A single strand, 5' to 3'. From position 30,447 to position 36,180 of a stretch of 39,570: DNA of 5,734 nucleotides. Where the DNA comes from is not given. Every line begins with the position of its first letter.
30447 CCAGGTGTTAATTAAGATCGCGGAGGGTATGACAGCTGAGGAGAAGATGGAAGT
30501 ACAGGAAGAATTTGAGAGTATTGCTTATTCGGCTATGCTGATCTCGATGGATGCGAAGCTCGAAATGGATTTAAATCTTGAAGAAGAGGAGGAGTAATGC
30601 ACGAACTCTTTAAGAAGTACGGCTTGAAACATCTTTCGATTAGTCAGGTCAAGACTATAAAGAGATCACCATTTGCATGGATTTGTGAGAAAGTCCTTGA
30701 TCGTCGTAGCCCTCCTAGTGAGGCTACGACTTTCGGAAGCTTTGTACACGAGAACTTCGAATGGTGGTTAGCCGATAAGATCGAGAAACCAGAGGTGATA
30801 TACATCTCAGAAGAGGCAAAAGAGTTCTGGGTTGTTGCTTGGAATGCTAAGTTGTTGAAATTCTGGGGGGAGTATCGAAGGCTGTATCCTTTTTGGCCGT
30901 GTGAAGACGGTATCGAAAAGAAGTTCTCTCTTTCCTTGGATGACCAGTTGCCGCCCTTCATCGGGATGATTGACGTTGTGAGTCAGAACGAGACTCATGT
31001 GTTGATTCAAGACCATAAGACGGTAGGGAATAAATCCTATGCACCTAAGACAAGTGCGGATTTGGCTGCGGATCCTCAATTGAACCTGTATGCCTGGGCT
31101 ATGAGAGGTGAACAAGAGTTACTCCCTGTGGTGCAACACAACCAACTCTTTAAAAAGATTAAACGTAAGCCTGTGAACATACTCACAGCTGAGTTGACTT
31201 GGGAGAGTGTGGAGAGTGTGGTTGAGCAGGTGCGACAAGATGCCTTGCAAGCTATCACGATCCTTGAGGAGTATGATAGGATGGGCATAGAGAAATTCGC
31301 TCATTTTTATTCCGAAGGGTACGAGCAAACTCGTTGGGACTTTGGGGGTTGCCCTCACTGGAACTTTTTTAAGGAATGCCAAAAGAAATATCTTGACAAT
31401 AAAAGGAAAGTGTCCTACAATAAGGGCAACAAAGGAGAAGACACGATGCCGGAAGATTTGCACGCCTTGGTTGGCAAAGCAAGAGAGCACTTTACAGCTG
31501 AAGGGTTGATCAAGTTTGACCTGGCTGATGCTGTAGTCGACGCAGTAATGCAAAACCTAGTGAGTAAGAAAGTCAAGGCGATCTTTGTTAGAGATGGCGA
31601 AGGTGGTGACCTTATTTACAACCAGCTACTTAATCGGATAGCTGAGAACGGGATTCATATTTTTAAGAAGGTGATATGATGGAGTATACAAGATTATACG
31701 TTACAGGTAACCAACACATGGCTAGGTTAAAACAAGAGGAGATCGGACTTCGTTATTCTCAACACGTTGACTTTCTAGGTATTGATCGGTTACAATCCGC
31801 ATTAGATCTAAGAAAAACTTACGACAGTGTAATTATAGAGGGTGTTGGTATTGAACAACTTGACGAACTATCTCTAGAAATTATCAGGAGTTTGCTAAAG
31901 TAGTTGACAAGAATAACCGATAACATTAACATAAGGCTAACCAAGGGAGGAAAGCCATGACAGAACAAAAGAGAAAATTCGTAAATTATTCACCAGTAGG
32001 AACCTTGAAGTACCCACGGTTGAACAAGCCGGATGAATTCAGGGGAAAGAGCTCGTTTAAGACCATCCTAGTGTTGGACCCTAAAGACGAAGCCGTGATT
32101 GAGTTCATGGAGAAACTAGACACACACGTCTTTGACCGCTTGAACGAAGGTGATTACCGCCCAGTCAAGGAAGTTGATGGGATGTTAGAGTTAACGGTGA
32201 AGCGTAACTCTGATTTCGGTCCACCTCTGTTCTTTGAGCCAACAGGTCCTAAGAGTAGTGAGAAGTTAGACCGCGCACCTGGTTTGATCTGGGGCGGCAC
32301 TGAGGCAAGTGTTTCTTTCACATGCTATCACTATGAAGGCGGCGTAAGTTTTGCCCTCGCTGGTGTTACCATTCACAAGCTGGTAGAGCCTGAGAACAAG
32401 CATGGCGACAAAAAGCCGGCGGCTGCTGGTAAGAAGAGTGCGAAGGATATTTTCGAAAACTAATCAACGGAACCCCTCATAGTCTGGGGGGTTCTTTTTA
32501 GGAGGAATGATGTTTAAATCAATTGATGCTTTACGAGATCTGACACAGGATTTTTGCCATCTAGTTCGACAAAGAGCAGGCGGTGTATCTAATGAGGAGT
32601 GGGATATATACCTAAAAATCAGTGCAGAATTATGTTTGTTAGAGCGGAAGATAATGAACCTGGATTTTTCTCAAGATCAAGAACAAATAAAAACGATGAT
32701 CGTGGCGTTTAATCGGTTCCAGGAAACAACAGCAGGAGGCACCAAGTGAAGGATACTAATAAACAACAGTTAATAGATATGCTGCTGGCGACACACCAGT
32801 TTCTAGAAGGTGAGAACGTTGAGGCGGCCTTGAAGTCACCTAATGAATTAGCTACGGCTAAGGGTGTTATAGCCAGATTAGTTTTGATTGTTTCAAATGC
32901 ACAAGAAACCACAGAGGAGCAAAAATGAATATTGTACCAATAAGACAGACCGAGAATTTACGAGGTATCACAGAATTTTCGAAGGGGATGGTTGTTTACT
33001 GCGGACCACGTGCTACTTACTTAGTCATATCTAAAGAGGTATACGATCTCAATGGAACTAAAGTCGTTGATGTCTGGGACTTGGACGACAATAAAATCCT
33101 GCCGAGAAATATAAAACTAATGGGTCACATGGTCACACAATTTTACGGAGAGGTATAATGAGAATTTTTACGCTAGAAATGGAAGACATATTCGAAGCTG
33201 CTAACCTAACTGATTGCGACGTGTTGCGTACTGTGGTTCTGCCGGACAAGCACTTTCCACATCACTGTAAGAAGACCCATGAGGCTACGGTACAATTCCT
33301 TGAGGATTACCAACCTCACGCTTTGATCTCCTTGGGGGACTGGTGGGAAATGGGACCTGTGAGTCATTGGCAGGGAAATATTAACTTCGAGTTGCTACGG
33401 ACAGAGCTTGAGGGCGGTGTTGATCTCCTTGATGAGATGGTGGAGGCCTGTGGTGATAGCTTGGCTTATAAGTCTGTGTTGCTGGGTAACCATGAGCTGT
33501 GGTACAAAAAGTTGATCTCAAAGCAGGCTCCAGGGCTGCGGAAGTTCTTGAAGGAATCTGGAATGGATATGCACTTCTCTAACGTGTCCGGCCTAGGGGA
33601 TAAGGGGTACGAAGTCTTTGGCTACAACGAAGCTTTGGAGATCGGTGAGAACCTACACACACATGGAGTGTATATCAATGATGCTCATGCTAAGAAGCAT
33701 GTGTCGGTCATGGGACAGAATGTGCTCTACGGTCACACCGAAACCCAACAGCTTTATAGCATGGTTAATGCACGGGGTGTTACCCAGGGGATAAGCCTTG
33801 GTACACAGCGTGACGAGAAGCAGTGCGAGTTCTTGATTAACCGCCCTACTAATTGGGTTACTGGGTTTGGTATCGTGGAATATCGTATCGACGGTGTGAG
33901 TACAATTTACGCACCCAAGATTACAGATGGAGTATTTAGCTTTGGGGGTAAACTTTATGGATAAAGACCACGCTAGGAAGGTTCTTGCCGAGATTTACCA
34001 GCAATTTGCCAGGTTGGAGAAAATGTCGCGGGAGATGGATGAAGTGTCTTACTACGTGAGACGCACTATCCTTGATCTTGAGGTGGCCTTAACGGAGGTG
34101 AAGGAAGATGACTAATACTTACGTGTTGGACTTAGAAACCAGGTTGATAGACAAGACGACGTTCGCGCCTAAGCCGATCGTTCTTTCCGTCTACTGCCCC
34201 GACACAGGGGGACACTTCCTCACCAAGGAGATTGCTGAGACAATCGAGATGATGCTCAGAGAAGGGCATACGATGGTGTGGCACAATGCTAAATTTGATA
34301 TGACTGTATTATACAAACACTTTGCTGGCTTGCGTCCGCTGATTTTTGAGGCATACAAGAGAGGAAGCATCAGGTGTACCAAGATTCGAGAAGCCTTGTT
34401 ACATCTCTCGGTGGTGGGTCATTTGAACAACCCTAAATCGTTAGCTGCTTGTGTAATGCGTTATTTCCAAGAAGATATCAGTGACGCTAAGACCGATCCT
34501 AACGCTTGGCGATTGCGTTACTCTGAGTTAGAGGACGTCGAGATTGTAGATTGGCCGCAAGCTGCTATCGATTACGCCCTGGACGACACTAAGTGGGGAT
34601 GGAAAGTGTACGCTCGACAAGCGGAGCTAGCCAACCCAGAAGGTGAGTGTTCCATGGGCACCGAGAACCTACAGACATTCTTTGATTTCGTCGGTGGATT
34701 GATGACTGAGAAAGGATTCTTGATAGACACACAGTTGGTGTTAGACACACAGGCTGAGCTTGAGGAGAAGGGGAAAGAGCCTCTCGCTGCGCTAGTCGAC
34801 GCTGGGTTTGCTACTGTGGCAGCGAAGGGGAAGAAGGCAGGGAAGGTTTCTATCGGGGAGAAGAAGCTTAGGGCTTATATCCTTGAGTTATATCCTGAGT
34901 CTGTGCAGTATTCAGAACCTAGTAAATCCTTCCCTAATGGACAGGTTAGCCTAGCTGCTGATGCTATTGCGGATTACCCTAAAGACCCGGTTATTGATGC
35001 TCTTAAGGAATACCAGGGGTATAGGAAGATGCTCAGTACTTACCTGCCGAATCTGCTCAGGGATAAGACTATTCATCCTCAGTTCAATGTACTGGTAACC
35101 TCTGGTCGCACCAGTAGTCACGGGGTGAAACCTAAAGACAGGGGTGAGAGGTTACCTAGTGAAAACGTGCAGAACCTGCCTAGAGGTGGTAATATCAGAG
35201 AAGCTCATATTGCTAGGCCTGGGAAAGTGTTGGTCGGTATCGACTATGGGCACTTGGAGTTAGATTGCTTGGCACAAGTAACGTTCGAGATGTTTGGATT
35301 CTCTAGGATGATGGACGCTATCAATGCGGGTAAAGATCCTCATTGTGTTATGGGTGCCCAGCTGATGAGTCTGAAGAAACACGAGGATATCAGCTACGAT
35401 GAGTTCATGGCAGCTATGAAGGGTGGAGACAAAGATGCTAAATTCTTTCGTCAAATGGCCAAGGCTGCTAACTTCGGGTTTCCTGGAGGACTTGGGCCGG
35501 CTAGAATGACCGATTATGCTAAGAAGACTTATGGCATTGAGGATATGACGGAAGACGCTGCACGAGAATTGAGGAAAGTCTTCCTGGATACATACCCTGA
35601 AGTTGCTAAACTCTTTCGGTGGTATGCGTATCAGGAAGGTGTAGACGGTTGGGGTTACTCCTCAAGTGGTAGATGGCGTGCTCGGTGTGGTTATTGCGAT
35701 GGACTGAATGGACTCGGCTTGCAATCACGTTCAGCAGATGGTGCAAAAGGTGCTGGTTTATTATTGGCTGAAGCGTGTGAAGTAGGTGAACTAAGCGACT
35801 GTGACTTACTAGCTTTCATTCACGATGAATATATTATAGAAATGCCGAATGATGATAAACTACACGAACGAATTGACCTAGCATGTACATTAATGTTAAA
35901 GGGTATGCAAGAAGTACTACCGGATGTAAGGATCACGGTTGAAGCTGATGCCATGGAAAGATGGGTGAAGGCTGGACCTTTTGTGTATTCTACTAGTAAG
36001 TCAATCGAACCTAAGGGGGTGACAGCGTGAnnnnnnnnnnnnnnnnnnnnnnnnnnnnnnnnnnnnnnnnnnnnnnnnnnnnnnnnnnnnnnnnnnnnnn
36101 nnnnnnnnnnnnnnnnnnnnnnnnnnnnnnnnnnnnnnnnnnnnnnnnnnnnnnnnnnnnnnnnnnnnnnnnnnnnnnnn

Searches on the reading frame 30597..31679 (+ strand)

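Call 6: search_protein_families(library=pfam, proteins=[window:30597-31679:+], max_evalue=0.01)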
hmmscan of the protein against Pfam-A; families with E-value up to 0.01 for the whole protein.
window:30597-31679:+ (360 aa): 1 family
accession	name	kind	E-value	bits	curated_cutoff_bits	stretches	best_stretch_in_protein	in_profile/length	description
PF12705.13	PDDEXK_1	-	9.5e-13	49.1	22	1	12-208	1-203/247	PD-(D/E)XK nuclease superfamily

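Call 7: search_protein_families(library=phrogs, proteins=[window:30597-31679:+], max_evalue=0.001)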
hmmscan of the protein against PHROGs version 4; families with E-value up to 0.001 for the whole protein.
window:30597-31679:+ (360 aa): 2 families
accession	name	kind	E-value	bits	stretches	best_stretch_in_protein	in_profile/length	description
phrog_69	-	DNA, RNA and nucleotide metabolism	3.2e-20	73.6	1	7-170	84-248/501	exonuclease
phrog_1218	-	DNA, RNA and nucleotide metabolism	4.3e-08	33.8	1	11-187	8-209/364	exonuclease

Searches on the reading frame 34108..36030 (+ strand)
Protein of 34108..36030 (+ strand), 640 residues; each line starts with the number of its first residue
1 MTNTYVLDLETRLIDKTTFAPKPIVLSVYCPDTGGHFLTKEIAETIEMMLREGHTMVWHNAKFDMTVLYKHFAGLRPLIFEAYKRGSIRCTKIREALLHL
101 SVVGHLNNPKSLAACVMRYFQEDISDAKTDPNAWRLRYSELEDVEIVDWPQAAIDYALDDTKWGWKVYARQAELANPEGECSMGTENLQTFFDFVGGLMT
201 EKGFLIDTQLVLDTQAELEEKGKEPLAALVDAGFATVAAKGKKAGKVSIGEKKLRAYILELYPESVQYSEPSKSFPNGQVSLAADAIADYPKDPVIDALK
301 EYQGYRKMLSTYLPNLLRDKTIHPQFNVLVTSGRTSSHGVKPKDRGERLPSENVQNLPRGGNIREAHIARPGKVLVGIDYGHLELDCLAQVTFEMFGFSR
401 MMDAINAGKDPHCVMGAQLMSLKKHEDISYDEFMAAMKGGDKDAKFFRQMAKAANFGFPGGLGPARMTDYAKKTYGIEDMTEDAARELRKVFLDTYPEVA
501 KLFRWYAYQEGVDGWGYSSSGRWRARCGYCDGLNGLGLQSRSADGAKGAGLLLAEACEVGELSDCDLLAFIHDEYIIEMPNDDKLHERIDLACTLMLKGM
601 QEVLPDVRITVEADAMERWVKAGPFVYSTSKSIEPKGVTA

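Call 6: search_protein_families(library=pfam, proteins=[window:34108-36030:+], max_evalue=0.01)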
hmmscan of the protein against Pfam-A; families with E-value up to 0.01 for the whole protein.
window:34108-36030:+ (640 aa): 2 families
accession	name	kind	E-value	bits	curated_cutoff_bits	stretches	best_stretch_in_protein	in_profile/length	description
PF00476.26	DNA_pol_A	-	7.8e-20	71.6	34.3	1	267-503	47-255/381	DNA polymerase family A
PF01612.26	DNA_pol_A_exo1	-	0.00049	20.4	23.6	1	12-162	42-159/173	3'-5' exonuclease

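Call 7: search_protein_families(library=phrogs, proteins=[window:34108-36030:+], max_evalue=0.001)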
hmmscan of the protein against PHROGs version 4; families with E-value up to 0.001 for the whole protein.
window:34108-36030:+ (640 aa): 5 families
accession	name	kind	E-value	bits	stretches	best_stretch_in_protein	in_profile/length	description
phrog_17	-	DNA, RNA and nucleotide metabolism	7.3e-68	230.6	1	1-619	669-1230/1445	DNA polymerase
phrog_12241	-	DNA, RNA and nucleotide metabolism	1.2e-08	35.4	0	156-339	283-487/502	DNA polymerase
phrog_2573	-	DNA, RNA and nucleotide metabolism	1.1e-06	29.1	1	363-501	5-132/336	DNA polymerase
phrog_15971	-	DNA, RNA and nucleotide metabolism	5.1e-06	26.9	1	353-580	144-334/376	DNA polymerase I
phrog_10285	-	DNA, RNA and nucleotide metabolism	9.2e-06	25.9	0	354-504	32-165/321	DNA polymerase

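Call 40: find_homologous_proteins(query=window:34108-36030:+, max_evalue=1e-40)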
Query window:34108-36030:+ (640 aa): 152 proteins with E <= 1e-40 among 8000 candidates; the best 120 are listed.
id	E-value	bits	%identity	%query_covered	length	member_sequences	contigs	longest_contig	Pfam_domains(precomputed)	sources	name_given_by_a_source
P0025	0.0e+0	1487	100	100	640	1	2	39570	PF00476.27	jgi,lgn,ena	-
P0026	1.3e-298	1010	69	99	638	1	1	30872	PF00476.27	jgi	-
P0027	7.5e-297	1004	69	100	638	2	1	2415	PF01612.27,PF00476.27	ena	-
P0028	1.2e-296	1004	69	100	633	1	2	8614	PF00476.27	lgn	-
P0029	1.1e-263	895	62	100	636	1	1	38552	PF00476.27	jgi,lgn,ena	-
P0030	2.4e-162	560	45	100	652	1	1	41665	PF00476.27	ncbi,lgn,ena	-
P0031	2.2e-132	461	39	100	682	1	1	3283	PF00476.27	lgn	-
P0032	2.1e-124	435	39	96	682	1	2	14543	PF00476.27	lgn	-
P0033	1.6e-104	369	38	99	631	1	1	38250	PF01612.27,PF00476.27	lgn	-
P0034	3.7e-88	315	36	99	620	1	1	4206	PF00476.27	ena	-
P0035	9.2e-87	310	35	98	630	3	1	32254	PF00476.27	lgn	-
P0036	4.8e-86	308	35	98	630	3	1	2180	PF00476.27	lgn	-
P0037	2.9e-83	299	34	98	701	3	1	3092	PF00476.27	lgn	-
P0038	2.9e-82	295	32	99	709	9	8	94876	PF01612.27,PF00476.27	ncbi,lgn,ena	-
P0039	7.7e-81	291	33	98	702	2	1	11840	PF00476.27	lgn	-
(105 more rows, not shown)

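Call 41: find_encoding_contigs(protein=P0029, flank=10000, max_places=1)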
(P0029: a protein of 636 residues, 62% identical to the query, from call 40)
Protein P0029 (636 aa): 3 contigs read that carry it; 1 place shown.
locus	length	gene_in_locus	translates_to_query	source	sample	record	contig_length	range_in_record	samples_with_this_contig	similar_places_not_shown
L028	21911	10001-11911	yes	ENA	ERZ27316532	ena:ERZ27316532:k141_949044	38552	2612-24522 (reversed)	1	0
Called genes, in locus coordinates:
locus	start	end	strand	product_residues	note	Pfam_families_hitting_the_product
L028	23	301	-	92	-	-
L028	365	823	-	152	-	-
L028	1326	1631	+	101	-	-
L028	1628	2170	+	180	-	PF18818:MPTase-PolyVal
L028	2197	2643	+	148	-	-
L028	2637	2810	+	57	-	-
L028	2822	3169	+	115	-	-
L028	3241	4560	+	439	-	PF05272:VapE-like_dom, PF19263:DUF5906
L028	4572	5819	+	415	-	PF05621:TniB (faint), PF13191:AAA_16, PF00004:AAA, PF17871:AAA_lid_9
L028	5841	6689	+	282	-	-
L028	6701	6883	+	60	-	-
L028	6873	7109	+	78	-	-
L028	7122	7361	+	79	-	-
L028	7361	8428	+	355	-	PF12705:PDDEXK_1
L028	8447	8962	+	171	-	-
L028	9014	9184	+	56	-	-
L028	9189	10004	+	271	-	-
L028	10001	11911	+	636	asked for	PF00476:DNA_pol_A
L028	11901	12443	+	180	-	-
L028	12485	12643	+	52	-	-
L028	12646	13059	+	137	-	-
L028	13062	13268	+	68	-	-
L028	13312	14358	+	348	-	PF04275:P-mevalo_kinase, PF21448:DNMK (weak)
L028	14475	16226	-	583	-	-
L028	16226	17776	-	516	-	-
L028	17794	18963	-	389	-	-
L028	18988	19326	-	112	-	-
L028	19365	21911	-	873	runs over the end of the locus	-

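Call 42: find_encoding_contigs(protein=P0030, flank=10000, max_places=1)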
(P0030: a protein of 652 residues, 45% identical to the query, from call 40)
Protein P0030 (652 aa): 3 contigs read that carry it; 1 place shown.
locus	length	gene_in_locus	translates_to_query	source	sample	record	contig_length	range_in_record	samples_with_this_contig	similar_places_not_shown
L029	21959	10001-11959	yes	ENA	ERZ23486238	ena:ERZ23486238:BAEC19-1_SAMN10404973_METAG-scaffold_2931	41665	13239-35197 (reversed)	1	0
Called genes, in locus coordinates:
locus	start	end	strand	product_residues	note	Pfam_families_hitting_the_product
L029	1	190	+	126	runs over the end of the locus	-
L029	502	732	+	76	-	-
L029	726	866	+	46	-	-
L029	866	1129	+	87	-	-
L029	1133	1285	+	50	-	-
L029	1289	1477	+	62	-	-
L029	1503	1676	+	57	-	-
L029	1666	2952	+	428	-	PF05272:VapE-like_dom, PF19263:DUF5906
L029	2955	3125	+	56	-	-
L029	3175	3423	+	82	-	-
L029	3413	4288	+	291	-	-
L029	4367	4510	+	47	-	-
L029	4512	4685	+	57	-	-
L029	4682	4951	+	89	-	-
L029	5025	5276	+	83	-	-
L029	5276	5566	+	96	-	-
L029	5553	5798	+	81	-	-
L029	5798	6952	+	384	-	PF12705:PDDEXK_1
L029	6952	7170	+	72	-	-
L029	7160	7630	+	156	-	PF18909:dGTP_diPhyd_N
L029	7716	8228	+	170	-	-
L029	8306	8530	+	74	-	-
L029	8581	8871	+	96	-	-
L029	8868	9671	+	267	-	-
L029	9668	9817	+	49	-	-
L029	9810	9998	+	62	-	-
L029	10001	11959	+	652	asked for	PF00476:DNA_pol_A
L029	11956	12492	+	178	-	-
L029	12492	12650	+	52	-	-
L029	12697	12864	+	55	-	-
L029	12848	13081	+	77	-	-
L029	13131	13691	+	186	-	-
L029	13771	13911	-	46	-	-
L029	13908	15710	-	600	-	-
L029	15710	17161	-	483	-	-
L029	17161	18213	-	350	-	-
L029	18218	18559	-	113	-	-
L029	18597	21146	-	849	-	-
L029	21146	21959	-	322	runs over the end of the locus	PF24175:SU10_adaptor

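Call 43: find_encoding_contigs(protein=P0026, flank=10000, max_places=1)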
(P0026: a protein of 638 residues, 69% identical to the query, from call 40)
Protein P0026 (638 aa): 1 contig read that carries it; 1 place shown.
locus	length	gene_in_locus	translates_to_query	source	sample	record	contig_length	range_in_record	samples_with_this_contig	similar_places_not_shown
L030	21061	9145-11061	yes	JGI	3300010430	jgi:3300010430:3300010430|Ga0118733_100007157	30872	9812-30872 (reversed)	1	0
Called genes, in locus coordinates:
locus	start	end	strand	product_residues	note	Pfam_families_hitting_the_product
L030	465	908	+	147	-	PF18818:MPTase-PolyVal (weak)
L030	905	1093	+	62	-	-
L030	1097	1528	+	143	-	-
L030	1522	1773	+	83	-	-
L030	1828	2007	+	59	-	-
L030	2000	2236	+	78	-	-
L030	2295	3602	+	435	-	PF05272:VapE-like_dom, PF19263:DUF5906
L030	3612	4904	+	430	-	PF13191:AAA_16, PF00004:AAA (weak), PF17871:AAA_lid_9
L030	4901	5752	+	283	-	-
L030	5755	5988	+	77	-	-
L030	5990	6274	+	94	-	-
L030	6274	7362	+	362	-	PF12705:PDDEXK_1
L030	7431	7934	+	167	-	-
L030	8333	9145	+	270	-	-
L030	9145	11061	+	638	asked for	PF00476:DNA_pol_A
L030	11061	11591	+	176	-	-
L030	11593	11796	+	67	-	-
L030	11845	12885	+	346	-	PF04275:P-mevalo_kinase (weak), PF21448:DNMK (faint), PF04542:Sigma70_r2 (weak), PF08281:Sigma70_r4_2 (weak)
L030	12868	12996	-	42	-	-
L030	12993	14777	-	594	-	-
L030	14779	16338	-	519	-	-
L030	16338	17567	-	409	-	-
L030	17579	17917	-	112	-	-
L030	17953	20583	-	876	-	-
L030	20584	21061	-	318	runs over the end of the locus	PF24175:SU10_adaptor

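Call 55: search_protein_families(library=ncbifam, proteins=[L029:13131-13691:+, L028:13312-14358:+, L030:11845-12885:+], max_evalue=0.01)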
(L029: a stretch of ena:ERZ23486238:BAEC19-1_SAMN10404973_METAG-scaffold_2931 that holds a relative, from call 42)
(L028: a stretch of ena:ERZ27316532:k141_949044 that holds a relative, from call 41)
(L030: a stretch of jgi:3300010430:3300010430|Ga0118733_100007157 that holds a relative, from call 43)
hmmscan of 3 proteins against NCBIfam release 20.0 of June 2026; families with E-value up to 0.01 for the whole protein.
L029:13131-13691:+ (186 aa): 15 families
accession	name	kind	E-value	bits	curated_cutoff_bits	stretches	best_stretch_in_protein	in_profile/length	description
NF007223.0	PRK09641.1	equivalog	1.9e-09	37.6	209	1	3-171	7-181/187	RNA polymerase sigma factor SigW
TIGR02948.1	SigW_bacill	equivalog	6.1e-09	36.2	243.1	1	3-172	7-182/187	RNA polymerase sigma factor SigW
NF007222.0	PRK09640.1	equivalog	1.2e-07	31.5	194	1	14-87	26-98/188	RNA polymerase sigma factor SigX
TIGR02937.1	sigma70-ECF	superfamily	1.2e-06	28.3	42.9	1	14-172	1-163/165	sigma-70 family RNA polymerase sigma factor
NF009195.0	PRK12543.1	subfamily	2.1e-06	27.4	197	1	2-176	8-180/192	RNA polymerase sigma factor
NF009172.0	PRK12519.1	subfamily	2.7e-06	27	222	1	3-171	18-186/194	RNA polymerase sigma factor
TIGR02985.1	Sig70_bacteroi1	subfamily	4.4e-06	27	126.4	1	14-171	1-159/162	RNA polymerase sigma-70 factor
NF009171.0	PRK12518.1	equivalog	2.3e-05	24.3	208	1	5-171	18-181/191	RNA polymerase sigma factor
NF007216.0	PRK09638.1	equivalog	4.2e-05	23.4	194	1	3-172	7-172/180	RNA polymerase sigma factor SigY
NF006930.0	PRK09415.1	subfamily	5.4e-05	23.1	198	1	10-170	12-171/179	RNA polymerase factor sigma C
NF009174.0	PRK12522.1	equivalog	0.00018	21.5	217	1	13-172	2-165/175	RNA polymerase sigma factor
NF007225.0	PRK09643.1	equivalog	0.0016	18.2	190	1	4-162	17-170/204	RNA polymerase sigma factor SigM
NF004113.0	PRK05602.1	equivalog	0.0018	17.9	208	1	3-127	34-151/211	RNA polymerase sigma factor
TIGR02939.1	RpoE_Sigma70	equivalog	0.0054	16.8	236.15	0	5-163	11-175/190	RNA polymerase sigma factor RpoE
NF009166.1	PRK12513.1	equivalog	0.0054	16.4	206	1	4-170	12-182/193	RNA polymerase sigma factor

L028:13312-14358:+ (348 aa): 5 families
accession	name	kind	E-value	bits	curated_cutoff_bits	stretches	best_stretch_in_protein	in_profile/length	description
TIGR02937.1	sigma70-ECF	superfamily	6.4e-15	55.2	42.9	1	183-339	2-164/165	sigma-70 family RNA polymerase sigma factor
TIGR02985.1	Sig70_bacteroi1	subfamily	1.2e-08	35.3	126.4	1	183-322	2-144/162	RNA polymerase sigma-70 factor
NF007222.0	PRK09640.1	equivalog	4.8e-07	29.5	194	1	192-337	36-179/188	RNA polymerase sigma factor SigX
TIGR01223.1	Pmev_kin_anim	equivalog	1.2e-06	28.6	188.15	1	5-162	1-167/185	phosphomevalonate kinase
NF058625.1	sigma_PG0214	equivalog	0.0006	19.6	130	1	185-327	7-148/170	GFO_1088 family ECF-type sigma factor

L030:11845-12885:+ (346 aa): 16 families
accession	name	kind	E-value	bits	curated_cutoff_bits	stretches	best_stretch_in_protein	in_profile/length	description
TIGR02937.1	sigma70-ECF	superfamily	2.1e-17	63.3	42.9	1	179-336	1-164/165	sigma-70 family RNA polymerase sigma factor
TIGR02985.1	Sig70_bacteroi1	subfamily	1.1e-10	42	126.4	1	182-337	4-162/162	RNA polymerase sigma-70 factor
NF009171.0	PRK12518.1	equivalog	7.6e-09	35.6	208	1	167-335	15-182/191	RNA polymerase sigma factor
NF007222.0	PRK09640.1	equivalog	2.7e-08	33.6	194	1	173-339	20-184/188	RNA polymerase sigma factor SigX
NF007216.0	PRK09638.1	equivalog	1.7e-06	27.9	194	1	169-339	8-176/180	RNA polymerase sigma factor SigY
NF009189.0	PRK12537.1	equivalog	6.8e-05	22.4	261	1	167-335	11-179/182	RNA polymerase sigma factor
NF058625.1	sigma_PG0214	equivalog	0.00011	22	130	1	185-338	10-162/170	GFO_1088 family ECF-type sigma factor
NF007223.0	PRK09641.1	equivalog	0.00015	21.7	209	1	169-337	8-184/187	RNA polymerase sigma factor SigW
NF010500.0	PRK13919.1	subfamily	0.00023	21.4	226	1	173-337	17-183/186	putative RNA polymerase sigma E protein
TIGR02952.1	Sig70_famx2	equivalog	0.00029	20.8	206.45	1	176-335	8-168/170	ECF subfamily RNA polymerase sigma factor, BldN family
TIGR01223.1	Pmev_kin_anim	equivalog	0.00029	20.8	188.15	1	5-166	1-173/185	phosphomevalonate kinase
TIGR02948.1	SigW_bacill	equivalog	0.00047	20.3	243.1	1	169-339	8-186/187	RNA polymerase sigma factor SigW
NF007230.0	PRK09648.1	subfamily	0.00093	19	209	1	163-337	10-189/195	RNA polymerase sigma factor ShbA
NF010274.0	PRK13719.1-3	subfamily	0.00094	18.7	349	1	270-333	132-191/228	conjugal transfer transcriptional regulator TraJ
TIGR02939.1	RpoE_Sigma70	equivalog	0.0011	19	236.15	1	175-326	16-175/190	RNA polymerase sigma factor RpoE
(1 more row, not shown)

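Call 85: find_encoding_contigs(protein=P0033, flank=10000, max_places=1)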
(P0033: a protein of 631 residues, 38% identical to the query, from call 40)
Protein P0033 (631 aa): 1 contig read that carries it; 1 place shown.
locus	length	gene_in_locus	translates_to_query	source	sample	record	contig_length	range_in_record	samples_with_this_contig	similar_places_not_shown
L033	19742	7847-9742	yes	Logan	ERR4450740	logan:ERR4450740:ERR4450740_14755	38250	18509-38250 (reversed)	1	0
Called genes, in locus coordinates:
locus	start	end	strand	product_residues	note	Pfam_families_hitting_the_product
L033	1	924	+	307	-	?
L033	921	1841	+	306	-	PF06472:ABC_membrane_2, PF05992:SbmA_BacA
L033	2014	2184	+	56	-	-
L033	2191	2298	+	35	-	-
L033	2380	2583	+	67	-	-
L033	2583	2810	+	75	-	-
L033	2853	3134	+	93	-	-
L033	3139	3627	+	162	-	PF00186:DHFR_1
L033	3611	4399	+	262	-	PF00303:Thymidylat_synt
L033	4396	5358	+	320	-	PF03819:MazG (weak)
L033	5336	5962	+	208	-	PF00574:CLP_protease, PF25145:NfeD1b_N (weak)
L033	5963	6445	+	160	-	-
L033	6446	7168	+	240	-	PF23977:Pam3_Gp34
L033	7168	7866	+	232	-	PF09588:YqaJ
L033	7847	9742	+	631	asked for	PF01612:DNA_pol_A_exo1 (weak), PF00476:DNA_pol_A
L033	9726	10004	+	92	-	PF18909:dGTP_diPhyd_N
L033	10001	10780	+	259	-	PF00574:CLP_protease (weak)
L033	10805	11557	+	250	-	PF02562:PhoH, PF00270:DEAD (faint), PF13245:AAA_19, PF13604:AAA_30, PF13401:AAA_22 (weak)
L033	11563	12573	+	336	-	PF00268:Ribonuc_red_sm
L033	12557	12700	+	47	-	-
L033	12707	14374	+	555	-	PF00317:Ribonuc_red_lgN (weak), PF02867:Ribonuc_red_lgC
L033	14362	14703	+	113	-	PF00383:dCMP_cyt_deam_1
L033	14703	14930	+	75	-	-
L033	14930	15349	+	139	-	PF02675:AdoMet_dc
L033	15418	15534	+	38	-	-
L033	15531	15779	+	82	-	-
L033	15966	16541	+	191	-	PF00959:Phage_lysozyme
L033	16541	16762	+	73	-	-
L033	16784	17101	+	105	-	PF04120:Iron_permease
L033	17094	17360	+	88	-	-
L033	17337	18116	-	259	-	-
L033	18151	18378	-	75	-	-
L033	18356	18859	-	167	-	-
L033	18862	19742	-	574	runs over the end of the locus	-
